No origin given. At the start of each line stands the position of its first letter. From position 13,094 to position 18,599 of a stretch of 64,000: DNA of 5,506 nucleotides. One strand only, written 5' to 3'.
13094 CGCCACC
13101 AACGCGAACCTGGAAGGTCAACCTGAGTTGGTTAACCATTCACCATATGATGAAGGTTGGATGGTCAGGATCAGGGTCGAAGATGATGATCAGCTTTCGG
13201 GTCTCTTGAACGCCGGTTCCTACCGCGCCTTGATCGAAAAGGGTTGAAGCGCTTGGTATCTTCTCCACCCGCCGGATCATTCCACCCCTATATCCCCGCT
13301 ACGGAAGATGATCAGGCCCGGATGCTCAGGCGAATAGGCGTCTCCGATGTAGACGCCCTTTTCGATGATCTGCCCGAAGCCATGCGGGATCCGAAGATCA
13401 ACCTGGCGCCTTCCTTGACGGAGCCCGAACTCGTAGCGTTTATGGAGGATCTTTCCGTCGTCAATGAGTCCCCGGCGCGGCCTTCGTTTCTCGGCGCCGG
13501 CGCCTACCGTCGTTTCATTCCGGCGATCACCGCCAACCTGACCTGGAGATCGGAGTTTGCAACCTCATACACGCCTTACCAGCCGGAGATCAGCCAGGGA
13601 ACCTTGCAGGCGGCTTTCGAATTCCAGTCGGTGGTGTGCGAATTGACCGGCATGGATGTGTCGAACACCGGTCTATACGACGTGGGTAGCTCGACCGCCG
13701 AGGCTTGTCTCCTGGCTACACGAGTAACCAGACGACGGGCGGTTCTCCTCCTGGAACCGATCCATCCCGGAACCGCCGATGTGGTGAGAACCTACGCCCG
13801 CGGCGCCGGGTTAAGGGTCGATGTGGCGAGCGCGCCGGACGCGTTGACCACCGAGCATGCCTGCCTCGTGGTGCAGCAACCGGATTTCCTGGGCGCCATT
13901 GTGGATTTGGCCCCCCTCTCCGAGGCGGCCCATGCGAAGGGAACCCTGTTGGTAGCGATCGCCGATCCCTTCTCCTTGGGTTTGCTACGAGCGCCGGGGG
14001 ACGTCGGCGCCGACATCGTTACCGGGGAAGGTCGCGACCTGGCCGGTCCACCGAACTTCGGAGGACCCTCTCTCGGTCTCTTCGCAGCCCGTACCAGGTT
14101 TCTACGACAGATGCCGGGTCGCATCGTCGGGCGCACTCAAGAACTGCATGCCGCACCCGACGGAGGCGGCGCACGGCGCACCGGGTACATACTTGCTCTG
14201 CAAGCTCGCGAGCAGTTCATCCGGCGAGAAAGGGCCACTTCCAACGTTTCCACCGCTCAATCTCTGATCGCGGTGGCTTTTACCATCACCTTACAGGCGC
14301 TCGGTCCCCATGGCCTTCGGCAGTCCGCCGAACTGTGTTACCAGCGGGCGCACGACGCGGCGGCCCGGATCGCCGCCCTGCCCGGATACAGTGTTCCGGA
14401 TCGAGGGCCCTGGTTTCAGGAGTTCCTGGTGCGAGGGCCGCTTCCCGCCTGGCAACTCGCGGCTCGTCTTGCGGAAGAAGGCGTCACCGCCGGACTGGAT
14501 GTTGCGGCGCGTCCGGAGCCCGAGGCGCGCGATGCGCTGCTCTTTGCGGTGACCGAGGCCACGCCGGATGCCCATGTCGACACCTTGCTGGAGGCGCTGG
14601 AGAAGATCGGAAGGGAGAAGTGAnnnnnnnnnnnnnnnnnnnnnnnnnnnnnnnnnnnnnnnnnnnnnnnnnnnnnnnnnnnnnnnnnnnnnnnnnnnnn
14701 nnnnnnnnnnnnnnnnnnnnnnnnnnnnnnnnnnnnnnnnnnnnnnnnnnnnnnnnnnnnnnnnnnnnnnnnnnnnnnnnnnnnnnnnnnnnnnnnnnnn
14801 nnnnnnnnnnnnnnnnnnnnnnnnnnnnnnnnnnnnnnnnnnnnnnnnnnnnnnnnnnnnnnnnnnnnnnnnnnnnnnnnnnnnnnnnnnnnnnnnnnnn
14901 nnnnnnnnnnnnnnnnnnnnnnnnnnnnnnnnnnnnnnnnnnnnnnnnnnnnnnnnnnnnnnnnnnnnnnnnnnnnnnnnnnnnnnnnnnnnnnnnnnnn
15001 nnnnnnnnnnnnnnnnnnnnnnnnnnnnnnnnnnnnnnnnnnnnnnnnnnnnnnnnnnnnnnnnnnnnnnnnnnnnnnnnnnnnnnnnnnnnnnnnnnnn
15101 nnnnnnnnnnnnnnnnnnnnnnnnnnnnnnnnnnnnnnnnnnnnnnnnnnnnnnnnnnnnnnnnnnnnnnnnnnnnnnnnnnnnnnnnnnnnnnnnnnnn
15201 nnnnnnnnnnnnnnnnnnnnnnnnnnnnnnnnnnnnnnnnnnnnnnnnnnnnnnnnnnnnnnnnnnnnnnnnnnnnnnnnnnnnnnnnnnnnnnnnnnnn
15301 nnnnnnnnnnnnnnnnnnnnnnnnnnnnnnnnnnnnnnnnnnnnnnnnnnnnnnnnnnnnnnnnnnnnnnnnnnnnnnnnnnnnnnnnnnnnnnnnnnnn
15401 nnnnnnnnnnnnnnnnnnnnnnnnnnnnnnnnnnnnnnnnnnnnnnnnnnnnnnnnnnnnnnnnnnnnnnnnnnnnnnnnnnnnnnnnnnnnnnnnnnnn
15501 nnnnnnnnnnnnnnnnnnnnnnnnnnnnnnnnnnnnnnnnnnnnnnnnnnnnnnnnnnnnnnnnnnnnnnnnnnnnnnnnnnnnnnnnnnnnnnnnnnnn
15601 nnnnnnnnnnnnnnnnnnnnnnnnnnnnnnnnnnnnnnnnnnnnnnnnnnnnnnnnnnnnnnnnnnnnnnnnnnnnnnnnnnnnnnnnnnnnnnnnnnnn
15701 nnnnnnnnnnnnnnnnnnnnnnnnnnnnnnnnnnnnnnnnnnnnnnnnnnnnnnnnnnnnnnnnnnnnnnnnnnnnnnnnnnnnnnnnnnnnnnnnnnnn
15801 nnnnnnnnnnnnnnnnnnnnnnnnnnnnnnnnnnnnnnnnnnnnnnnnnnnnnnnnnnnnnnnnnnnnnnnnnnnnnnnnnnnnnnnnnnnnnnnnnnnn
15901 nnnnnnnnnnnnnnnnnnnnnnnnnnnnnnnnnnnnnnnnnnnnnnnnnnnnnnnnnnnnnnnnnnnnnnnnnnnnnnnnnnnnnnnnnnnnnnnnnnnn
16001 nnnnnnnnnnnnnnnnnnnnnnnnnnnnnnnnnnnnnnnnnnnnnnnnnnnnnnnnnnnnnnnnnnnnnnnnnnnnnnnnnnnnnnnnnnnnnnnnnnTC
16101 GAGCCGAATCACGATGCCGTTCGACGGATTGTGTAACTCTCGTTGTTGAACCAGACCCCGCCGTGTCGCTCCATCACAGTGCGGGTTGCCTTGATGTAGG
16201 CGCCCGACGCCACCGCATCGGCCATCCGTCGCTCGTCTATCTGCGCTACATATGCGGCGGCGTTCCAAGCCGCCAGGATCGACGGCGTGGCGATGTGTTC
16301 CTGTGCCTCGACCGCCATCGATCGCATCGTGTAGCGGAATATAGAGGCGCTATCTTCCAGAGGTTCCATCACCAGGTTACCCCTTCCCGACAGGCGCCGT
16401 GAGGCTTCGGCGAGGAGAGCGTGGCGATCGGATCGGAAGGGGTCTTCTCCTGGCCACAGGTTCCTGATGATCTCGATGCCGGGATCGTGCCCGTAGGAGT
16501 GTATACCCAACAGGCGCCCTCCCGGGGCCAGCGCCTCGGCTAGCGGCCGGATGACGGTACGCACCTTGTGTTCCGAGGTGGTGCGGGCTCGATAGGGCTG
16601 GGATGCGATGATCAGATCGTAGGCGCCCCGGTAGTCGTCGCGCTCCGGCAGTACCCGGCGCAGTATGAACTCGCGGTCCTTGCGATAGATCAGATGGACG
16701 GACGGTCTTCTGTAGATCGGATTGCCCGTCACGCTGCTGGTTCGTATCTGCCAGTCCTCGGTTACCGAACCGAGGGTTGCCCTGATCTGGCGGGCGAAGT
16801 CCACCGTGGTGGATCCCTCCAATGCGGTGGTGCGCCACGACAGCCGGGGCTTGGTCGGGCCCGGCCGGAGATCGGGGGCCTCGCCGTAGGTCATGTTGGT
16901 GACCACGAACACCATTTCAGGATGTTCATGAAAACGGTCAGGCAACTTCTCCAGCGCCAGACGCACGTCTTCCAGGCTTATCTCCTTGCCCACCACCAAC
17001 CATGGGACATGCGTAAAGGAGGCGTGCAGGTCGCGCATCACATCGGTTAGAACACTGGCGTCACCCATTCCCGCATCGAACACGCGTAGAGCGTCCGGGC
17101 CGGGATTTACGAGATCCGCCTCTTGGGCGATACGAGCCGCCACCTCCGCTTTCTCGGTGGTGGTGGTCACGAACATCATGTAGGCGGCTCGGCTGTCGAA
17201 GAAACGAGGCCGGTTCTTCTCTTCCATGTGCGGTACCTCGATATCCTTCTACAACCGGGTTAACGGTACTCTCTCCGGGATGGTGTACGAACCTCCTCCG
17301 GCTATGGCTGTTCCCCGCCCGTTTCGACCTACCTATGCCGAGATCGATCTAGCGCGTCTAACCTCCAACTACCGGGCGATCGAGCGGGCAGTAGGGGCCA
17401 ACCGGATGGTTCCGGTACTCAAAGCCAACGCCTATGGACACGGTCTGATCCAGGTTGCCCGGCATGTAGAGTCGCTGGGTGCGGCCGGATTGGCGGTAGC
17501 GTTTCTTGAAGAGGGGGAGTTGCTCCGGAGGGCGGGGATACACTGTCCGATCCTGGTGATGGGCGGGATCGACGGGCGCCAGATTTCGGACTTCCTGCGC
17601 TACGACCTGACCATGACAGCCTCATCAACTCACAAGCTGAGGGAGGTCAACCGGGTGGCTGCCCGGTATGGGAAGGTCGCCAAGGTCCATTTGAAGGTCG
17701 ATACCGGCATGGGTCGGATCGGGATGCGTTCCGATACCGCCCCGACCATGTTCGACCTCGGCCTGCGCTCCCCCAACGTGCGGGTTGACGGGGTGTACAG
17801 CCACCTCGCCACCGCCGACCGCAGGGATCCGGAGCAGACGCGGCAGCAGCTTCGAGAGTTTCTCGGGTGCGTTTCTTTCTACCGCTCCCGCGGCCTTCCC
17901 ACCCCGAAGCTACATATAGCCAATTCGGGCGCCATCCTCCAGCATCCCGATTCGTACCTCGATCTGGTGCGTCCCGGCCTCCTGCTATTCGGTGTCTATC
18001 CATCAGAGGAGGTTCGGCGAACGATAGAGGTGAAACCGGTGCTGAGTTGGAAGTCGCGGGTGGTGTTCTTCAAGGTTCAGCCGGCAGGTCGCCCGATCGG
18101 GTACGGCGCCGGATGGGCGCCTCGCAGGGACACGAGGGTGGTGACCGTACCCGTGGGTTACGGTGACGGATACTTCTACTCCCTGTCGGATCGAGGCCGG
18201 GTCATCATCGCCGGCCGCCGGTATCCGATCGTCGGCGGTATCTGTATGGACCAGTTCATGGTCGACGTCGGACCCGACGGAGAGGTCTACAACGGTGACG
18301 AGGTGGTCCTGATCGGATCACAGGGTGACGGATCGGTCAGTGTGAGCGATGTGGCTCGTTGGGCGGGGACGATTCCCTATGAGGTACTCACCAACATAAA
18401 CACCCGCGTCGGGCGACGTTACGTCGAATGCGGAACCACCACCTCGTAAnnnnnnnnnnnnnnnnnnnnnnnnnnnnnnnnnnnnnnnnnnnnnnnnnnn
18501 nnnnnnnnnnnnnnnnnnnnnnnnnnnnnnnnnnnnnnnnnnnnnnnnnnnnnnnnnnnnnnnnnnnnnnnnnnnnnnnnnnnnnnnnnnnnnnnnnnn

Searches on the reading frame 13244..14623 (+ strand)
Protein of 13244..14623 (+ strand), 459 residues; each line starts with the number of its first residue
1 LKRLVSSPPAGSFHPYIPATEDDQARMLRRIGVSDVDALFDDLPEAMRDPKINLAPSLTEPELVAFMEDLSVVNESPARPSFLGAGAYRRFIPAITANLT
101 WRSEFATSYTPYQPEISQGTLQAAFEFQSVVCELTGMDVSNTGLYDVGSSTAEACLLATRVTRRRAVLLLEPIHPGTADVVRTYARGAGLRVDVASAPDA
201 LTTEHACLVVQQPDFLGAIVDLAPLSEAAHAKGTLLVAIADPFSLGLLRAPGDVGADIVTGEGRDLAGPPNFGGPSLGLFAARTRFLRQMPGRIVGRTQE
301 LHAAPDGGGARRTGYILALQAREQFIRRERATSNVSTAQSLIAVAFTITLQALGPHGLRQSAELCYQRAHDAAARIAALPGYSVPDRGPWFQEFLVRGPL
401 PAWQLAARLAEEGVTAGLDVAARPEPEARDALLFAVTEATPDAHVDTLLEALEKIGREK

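Call 46: search_protein_families(library=pfam, proteins=[window:13244-14623:+], max_evalue=0.001)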
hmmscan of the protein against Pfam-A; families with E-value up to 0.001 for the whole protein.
window:13244-14623:+ (459 aa): 1 family
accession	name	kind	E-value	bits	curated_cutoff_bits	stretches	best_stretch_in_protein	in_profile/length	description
PF02347.22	GDC-P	-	6.4e-101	338.7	26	1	16-452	3-429/429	Glycine cleavage system P-protein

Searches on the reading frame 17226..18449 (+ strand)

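Call 46: search_protein_families(library=pfam, proteins=[window:17226-18449:+], max_evalue=0.001)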
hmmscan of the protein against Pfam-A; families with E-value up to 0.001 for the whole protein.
window:17226-18449:+ (407 aa): 2 families
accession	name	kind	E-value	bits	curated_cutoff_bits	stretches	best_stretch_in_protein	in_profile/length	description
PF01168.26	Ala_racemase_N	-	1.1e-66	225.2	24.1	1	40-259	1-220/220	Alanine racemase, N-terminal domain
PF00842.27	Ala_racemase_C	-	3.5e-43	146.7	25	1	272-399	1-127/127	Alanine racemase, C-terminal domain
